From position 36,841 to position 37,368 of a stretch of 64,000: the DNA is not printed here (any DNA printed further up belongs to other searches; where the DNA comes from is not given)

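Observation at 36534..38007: Tandem array of three paralogous stand-alone receiver domains interleaved with an orphan 75-aa HisKA (DHp) fragment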

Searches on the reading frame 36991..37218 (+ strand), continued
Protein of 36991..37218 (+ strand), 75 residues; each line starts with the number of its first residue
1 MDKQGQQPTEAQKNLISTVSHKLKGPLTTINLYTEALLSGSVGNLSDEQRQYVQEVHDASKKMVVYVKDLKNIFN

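Call 30: fold_search(model_id=the predicted structure, library=pdb)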
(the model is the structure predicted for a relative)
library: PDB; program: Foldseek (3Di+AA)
matches with E <= 10: 358; with E <= 0.001: 0
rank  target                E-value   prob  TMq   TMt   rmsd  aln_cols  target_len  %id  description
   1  7n0e_B                3.2e-02  1.00  0.70  0.28   1.3        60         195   27  Co-complex of the histidine kinase region of RetS and the dimerization and histidine phosphotransfer domain of GacS (released 2022-03-09)
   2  4mtx_D                1.1e-01  1.00  0.76  0.61   1.2        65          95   20  Structure of the ERS1 dimerization and histidine phosphotransfer domain from Arabidopsis thaliana (released 2014-10-01)
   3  8a7h_A                1.3e-01  1.00  0.73  0.17   2.4        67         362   15  Crystal structure of a chimeric LOV-Histidine kinase SB2F1-I66R mutant (light state; asymmetrical variant, trigonal fo (released 2024-01-10)
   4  7n0e_A                1.5e-01  1.00  0.74  0.91   1.1        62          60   18  Co-complex of the histidine kinase region of RetS and the dimerization and histidine phosphotransfer domain of GacS (released 2022-03-09)
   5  9jfj_B                1.5e-01  1.00  0.74  0.26   1.8        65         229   18  Crystal structure of the cytoplasmic domain of ZraS in ADP-bound form (released 2025-03-26)
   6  8a7f_A                1.6e-01  1.00  0.69  0.16   2.3        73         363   19  Crystal structure of a chimeric LOV-Histidine kinase SB2F1-I66R mutant (asymmetrical variant, trigonal form with long  (released 2024-01-10)
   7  7z8n_A                1.8e-01  1.00  0.71  0.19   1.3        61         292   18  GacS histidine kinase from Pseudomonas aeruginosa (released 2022-07-13)
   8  4mtx_A                1.8e-01  1.00  0.72  0.58   1.4        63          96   21  Structure of the ERS1 dimerization and histidine phosphotransfer domain from Arabidopsis thaliana (released 2014-10-01)
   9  8a6x_B                1.9e-01  1.00  0.71  0.16   2.5        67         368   15  Crystal structure of a chimeric LOV-Histidine kinase SB2F1 (asymmetrical variant, trigonal form with long c axis) (released 2024-01-10)
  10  6dk8_H                2.0e-01  1.00  0.63  0.23   1.8        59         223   27  RetS kinase region without cobalt (released 2019-03-20)
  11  9jfj_D                2.4e-01  1.00  0.74  0.25   1.8        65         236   18  Crystal structure of the cytoplasmic domain of ZraS in ADP-bound form (released 2025-03-26)
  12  6dk7_B                2.4e-01  1.00  0.64  0.23   1.6        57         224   28  RetS histidine kinase region with cobalt (released 2019-03-20)
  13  6dk7_H                2.5e-01  1.00  0.64  0.23   1.6        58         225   28  RetS histidine kinase region with cobalt (released 2019-03-20)
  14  4mt8_B                2.8e-01  1.00  0.75  0.59   1.2        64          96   20  Structure of the ERS1 dimerization and histidine phosphotransfer domain from Arabidopsis thaliana (released 2014-10-01)
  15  8a3u                  2.8e-01  1.00  0.72  0.16   2.5        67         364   15  Crystal structure of a chimeric LOV-Histidine kinase SB2F1 (symmetrical variant, trigonal form with short c-axis) (released 2023-12-20)
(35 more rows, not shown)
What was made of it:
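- On HisKA / DHp domain (Pfam PF00512): DHp domains are the top PDB fold hits at 1.1-1.4 A (call 30).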

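Call 37: search_protein_representatives(alignment_id=A1)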
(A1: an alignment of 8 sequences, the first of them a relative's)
Query: 8 sequences, 79 profile positions. Proteins with E-value up to 0.001 (for the whole library): 10513; up to 1e-10: 726; up to 1e-30: 0. The best 150 are listed.
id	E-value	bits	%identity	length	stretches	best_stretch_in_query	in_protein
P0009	7.3e-24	99.6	-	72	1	9-73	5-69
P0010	3.8e-22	94.1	-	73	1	10-72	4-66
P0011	1.7e-20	88.8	-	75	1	7-71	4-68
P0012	4.5e-20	87.4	-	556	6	10-68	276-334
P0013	5.5e-20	87.2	-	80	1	5-73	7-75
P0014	6.0e-19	83.8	-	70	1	7-70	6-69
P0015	7.7e-19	83.5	-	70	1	17-72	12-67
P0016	5.4e-18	80.8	-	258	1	1-75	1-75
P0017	2.2e-16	75.6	-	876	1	6-75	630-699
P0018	6.9e-16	74.0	-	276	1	8-76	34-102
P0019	1.3e-15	73.2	-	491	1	4-74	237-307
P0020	1.3e-15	73.2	-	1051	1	7-76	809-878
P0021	2.3e-15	72.4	-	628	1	4-74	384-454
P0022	2.3e-15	72.4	-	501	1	7-74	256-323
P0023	2.3e-15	72.3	-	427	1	5-75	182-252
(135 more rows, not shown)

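Call 39: find_encoding_contigs(protein=P0009, flank=6000, max_places=2)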
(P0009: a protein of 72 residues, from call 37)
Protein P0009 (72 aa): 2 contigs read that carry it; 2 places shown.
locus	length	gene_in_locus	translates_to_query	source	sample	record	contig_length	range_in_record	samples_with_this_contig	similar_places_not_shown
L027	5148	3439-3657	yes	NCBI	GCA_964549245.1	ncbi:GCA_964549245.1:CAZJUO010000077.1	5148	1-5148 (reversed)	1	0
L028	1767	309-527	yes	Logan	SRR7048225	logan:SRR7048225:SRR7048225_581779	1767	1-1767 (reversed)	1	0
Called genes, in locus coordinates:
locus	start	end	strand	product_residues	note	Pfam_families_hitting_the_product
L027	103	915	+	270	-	PF20703:nSTAND1 (weak), PF02463:SMC_N (weak), PF00005:ABC_tran, PF13166:AAA_13 (faint), PF13304:AAA_21 (faint)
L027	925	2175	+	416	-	PF12704:MacB_PCD, PF02687:FtsX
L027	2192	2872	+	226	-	PF18306:LDcluster4, PF03641:Lysine_decarbox (weak)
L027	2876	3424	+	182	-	-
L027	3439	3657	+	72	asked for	PF00512:HisKA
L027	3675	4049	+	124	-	PF00072:Response_reg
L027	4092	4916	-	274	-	-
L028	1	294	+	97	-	?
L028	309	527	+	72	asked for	PF00512:HisKA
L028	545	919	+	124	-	PF00072:Response_reg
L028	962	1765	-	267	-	?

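Call 40: find_encoding_contigs(protein=P0011, flank=6000, max_places=2)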
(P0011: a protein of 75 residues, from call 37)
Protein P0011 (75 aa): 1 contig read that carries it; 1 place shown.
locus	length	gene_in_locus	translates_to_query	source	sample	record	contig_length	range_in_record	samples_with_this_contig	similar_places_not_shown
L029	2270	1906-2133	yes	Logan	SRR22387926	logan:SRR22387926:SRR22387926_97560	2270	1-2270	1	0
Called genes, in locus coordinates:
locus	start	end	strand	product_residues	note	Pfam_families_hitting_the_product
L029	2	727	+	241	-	?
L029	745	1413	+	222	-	PF18306:LDcluster4, PF03641:Lysine_decarbox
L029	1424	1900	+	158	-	-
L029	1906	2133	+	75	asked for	PF00512:HisKA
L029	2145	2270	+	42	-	?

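Call 41: find_encoding_contigs(protein=P0014, flank=6000, max_places=2)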
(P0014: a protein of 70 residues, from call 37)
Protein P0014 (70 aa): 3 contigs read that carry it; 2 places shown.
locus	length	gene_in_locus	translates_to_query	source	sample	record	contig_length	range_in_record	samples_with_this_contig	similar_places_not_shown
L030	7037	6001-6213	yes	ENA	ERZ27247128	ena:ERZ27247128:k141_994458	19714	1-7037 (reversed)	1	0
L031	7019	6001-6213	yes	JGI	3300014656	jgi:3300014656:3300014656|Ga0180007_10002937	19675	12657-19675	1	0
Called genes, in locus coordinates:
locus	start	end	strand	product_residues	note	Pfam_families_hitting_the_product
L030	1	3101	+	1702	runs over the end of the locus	-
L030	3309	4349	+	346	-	-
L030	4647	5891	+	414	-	-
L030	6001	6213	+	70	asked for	PF00512:HisKA (weak)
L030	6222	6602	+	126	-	PF00293:NUDIX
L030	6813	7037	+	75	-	?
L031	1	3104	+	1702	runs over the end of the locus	-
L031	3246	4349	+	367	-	-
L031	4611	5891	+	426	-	-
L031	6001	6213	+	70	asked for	PF00512:HisKA (weak)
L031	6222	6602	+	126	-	PF00293:NUDIX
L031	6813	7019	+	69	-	?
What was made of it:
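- L030 shows no adjacent REC in its short visible flank (call 41).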

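Call 62: find_related_loci(query=A1, collection=metagenome_contigs, flank=8000)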
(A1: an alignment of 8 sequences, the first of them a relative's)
Query A1 (75 aa) in metagenome_contigs; peptide patterns used: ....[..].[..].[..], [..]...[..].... (x = any residue, [..] = any of these).
60 stretches matched a pattern; 5 encode a relative of the query (tblastn E <= 1e-3); 5 distinct loci.
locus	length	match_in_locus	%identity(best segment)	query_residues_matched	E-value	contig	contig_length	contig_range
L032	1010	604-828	73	1-75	4e-37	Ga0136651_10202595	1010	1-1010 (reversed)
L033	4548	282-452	56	16-72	1e-18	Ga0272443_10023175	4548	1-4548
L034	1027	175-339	56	16-70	3e-18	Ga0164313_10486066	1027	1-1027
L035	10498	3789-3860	58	15-38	4e-6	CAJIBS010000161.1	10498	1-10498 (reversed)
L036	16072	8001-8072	63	15-38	4e-6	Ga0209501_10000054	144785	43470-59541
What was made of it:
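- Tried and rejected: The scan with A1 added only five loci (call 62).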

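Call 66: search_protein_families(library=pfam, proteins=[L018:10568-11767:+, L012:10222-10809:+, L012:12165-12545:+, L012:12556-13845:+, L012:11278-11925:-, L012:14118-14960:+, L018:9480-9971:+], max_evalue=0.01)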
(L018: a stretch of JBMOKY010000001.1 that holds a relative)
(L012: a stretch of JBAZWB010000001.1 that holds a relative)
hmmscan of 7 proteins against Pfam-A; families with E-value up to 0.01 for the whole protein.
L018:10568-11767:+ (399 aa): 2 families
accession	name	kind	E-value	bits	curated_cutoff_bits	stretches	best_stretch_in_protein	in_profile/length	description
PF02743.24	dCache_1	-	1.9e-13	51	45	1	35-232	4-210/240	Cache domain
PF00672.30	HAMP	-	7.7e-11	42.6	25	1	317-364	1-48/53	HAMP domain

L012:10222-10809:+ (195 aa): 1 family
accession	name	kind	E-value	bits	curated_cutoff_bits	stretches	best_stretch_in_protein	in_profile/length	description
PF12420.13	DUF3671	-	0.0041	17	34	1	15-147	162-211/223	Fam-L, Fam-M like protein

L012:12165-12545:+ (126 aa): 2 families
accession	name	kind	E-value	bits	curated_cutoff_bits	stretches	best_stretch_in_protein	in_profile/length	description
PF00293.34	NUDIX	-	8.7e-15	55.4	21.1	1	10-121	8-133/134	NUDIX domain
PF22327.2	Nudt16-like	-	0.0055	17.1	27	1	30-87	37-95/161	U8 snoRNA-decapping enzyme-like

L012:12556-13845:+ (429 aa): 3 families
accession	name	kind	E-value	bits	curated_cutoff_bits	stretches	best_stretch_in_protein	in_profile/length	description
PF00464.25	SHMT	-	2.6e-167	556.9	27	1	3-394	1-399/399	Serine hydroxymethyltransferase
PF01212.27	Beta_elim_lyase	-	2.4e-05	24.2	27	1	73-353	37-273/288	Beta-eliminating lyase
PF00266.25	Aminotran_5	-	0.0036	16.8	21.5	1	36-237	13-213/371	Aminotransferase class-V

L012:11278-11925:- (215 aa): 3 families
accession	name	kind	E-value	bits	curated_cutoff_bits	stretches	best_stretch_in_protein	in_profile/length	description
PF13419.12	HAD_2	-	2.1e-29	103.3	23.8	1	5-184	1-178/178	Haloacid dehalogenase-like hydrolase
PF00702.32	Hydrolase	-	5.4e-28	99.1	26.4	1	2-178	1-191/191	haloacid dehalogenase-like hydrolase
PF13242.12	Hydrolase_like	-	0.00015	22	22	1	140-187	3-51/75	HAD-hyrolase-like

L012:14118-14960:+ (280 aa): 2 families
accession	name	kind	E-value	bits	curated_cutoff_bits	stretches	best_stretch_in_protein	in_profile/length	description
PF02882.25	THF_DHG_CYH_C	-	1e-53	181.3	27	1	122-279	1-159/160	Tetrahydrofolate dehydrogenase/cyclohydrolase, NAD(P)-binding domain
PF00763.28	THF_DHG_CYH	-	9.4e-36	123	32.8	1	8-119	1-115/115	Tetrahydrofolate dehydrogenase/cyclohydrolase, catalytic domain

L018:9480-9971:+ (163 aa): 0 families
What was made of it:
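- In L018 a dCache-HAMP sensor without a transmitter sits in the same cluster (call 66).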

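Call 78: search_protein_families(library=pfam, alignment_id=A3, max_evalue=1)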
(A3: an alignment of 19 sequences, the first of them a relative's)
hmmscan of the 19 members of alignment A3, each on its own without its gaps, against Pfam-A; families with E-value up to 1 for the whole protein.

A. member 1, P0001 (75 aa): 2 families
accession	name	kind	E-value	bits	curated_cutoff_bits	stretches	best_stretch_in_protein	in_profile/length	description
PF00512.31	HisKA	-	4.5e-12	46.3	26.9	1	12-70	2-57/66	His Kinase A (phospho-acceptor) domain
PF21847.1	DUF6906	-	0.1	12.9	23.6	1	3-18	2-17/50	Domain of unknown function (DUF6906)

B. families by the number of members that match (of 19 scanned): 24 families
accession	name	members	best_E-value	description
PF00512.31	HisKA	19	5.8e-15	His Kinase A (phospho-acceptor) domain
PF01544.23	CorA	4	0.0025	CorA-like Mg2+ transporter protein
PF05397.17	Med15_fungi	2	0.023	Mediator complex subunit 15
PF24729.2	Acb2_Tad1_hairpin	2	0.029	Acb2/Tad1, hairpin domain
PF23275.1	TPR_23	2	0.033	ESX-1 secretion-associated protein EspA-like, TPR repeats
PF04799.18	Fzo_mitofusin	2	0.052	fzo-like conserved region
PF06840.17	PDC10_C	1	0.02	Programmed cell death protein 10, C-terminal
PF09267.15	Dict-STAT-coil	1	0.022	Dictyostelium STAT, coiled coil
PF07763.18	FEZ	1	0.035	FEZ-like protein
PF06179.17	Med22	1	0.081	Surfeit locus protein 5 subunit 22 of Mediator complex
PF17261.7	DUF5327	1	0.083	Family of unknown function (DUF5327)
PF06013.18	WXG100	1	0.086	Proteins of 100 residues with WXG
PF01627.28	Hpt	1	0.09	Hpt domain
PF18699.6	MRPL52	1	0.093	Mitoribosomal protein mL52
PF24947.1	PGM1_C_vert_fung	1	0.096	Phosphoglucomutase-1, C-terminal domain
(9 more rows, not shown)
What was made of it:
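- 36991..37218 (+): Mini-DHp: 75-aa stand-alone HisKA (dimerisation/histidine-phosphotransfer) hairpin with no sensor and no CA domain. 19/19 family members match HisKA (call 78).
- On HisKA / DHp domain (Pfam PF00512): 19/19 stand-alone family members match (call 78).
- On HPt domain (Pfam PF01627): One of 19 members hits at E = 0.09, which is noise level (call 78).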

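Call 81: predict_structure(alignment_id=A4)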
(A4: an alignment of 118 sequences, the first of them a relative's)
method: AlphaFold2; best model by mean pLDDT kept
length: 125 residues; sequences in the alignment: 118
mean_pLDDT: 92.9   pTM: 0.87
mean pLDDT of the five models: 92.9, 92.2, 91.3, 90.8, 90.5
residues with pLDDT >= 90: 112; 70-90: 9; 50-70: 3; < 50: 1
segments of 3 or more residues with pLDDT < 50: none
pLDDT, mean of each block of 10 residues (from residue 1): 82 95 95 96 96 94 95 94 93 94 92 93 82
secondary structure, 60 per line:
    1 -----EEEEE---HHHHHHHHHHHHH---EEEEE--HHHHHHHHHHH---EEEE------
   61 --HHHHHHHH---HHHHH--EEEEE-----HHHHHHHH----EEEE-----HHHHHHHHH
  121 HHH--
elements in order: E6-10 H14-26 E30-34 H37-47 E51-54 H63-70 H74-78 E81-85 H91-98 E103-106 H112-123
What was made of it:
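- On Response regulator receiver domain (Pfam PF00072): REC2 AF2 model has pLDDT 92.9 and canonical topology (call 81).
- The position on beta5 is confirmed in the REC2 model (call 81).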

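Call 84: fold_search(model_id=the predicted structure, library=pdb)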
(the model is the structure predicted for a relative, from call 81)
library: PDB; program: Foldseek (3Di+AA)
matches with E <= 10: 1735; with E <= 0.001: 572
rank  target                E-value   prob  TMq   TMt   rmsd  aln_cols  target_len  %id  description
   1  9dvt_R                7.5e-11  1.00  0.87  0.48   1.9       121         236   26  Cryo-EM structure of RpaA bound to PkaiBC DNA and the CTD of the alpha subunit of RNAP from the cyanobacterium Synecho (released 2025-10-15)
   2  6rh8_C                2.4e-10  1.00  0.84  0.87   2.5       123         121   30  Revisiting pH-gated conformational switch. Complex HK853 mutant H260A -RR468 mutant D53A pH 5.3 (released 2020-02-19)
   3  4ja2                  4.1e-10  1.00  0.89  0.92   1.8       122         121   33  Structural basis of a rationally rewired protein-protein interface (RR468mutant V13P, L14I, I17M and N21V) (released 2013-09-04)
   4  6rh1_C                4.3e-10  1.00  0.88  0.91   1.7       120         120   32  Revisiting pH-gated conformational switch. Complex HK853-RR468 D53A pH 7 (released 2020-02-19)
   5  3gl9_B                4.3e-10  1.00  0.88  0.91   1.9       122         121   33  The structure of a histidine kinase-response regulator complex sheds light into two-component signaling and reveals a  (released 2009-10-27)
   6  9dvt_S                4.3e-10  1.00  0.87  0.48   2.0       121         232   26  Cryo-EM structure of RpaA bound to PkaiBC DNA and the CTD of the alpha subunit of RNAP from the cyanobacterium Synecho (released 2025-10-15)
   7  3dge_C                4.3e-10  1.00  0.84  0.86   2.5       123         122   31  Structure of a histidine kinase-response regulator complex reveals insights into Two-component signaling and a novel c (released 2009-07-07)
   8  5uht_B                5.3e-10  1.00  0.81  0.83   2.5       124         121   30  Structure of the Thermotoga maritima HK853-BeF3-RR468 complex at pH 5.0 (released 2017-12-27)
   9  6ifh                  1.2e-09  1.00  0.87  0.91   1.8       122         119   29  Unphosphorylated Spo0F from Paenisporosarcina sp. TG-14 (released 2019-01-16)
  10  5x5j                  2.7e-09  1.00  0.84  0.88   2.1       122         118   29  Crystal structure of response regulator AdeR receiver domain (released 2017-08-30)
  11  8fk2_A                3.3e-09  1.00  0.81  0.83   2.4       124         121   22  The N-terminal VicR from Streptococcus mutans (released 2023-10-25)
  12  1mvo                  4.0e-09  1.00  0.84  0.86   2.1       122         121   28  Crystal structure of the PhoP receiver domain from Bacillus subtilis (released 2002-10-16)
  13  4jav_D                5.1e-09  1.00  0.84  0.87   1.8       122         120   30  Structural basis of a rationally rewired protein-protein interface (HK853wt and RR468mutant V13P, L14I, I17M and N21V) (released 2013-09-04)
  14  1mav                  6.2e-09  1.00  0.81  0.87   2.2       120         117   25  CRYSTAL STRUCTURE OF THE RESPONSE REGULATOR DIVK AT PH 6.0 IN COMPLEX WITH MN2+ (released 2002-12-04)
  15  2a9o                  7.6e-09  1.00  0.83  0.88   2.1       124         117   23  Crystal structures of an activated YycF homologue, the essential response regulator from S.pneumoniae in complex with Be (released 2006-09-26)
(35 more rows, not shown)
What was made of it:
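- On Response regulator receiver domain (Pfam PF00072): Nearest folds are RR468, Spo0F and DivK (call 84).
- Closest known: Spo0F-Spo0B-Spo0A sporulation phosphorelay. Same: Spo0F-like receivers are among the nearest folds to REC2 (call 84).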
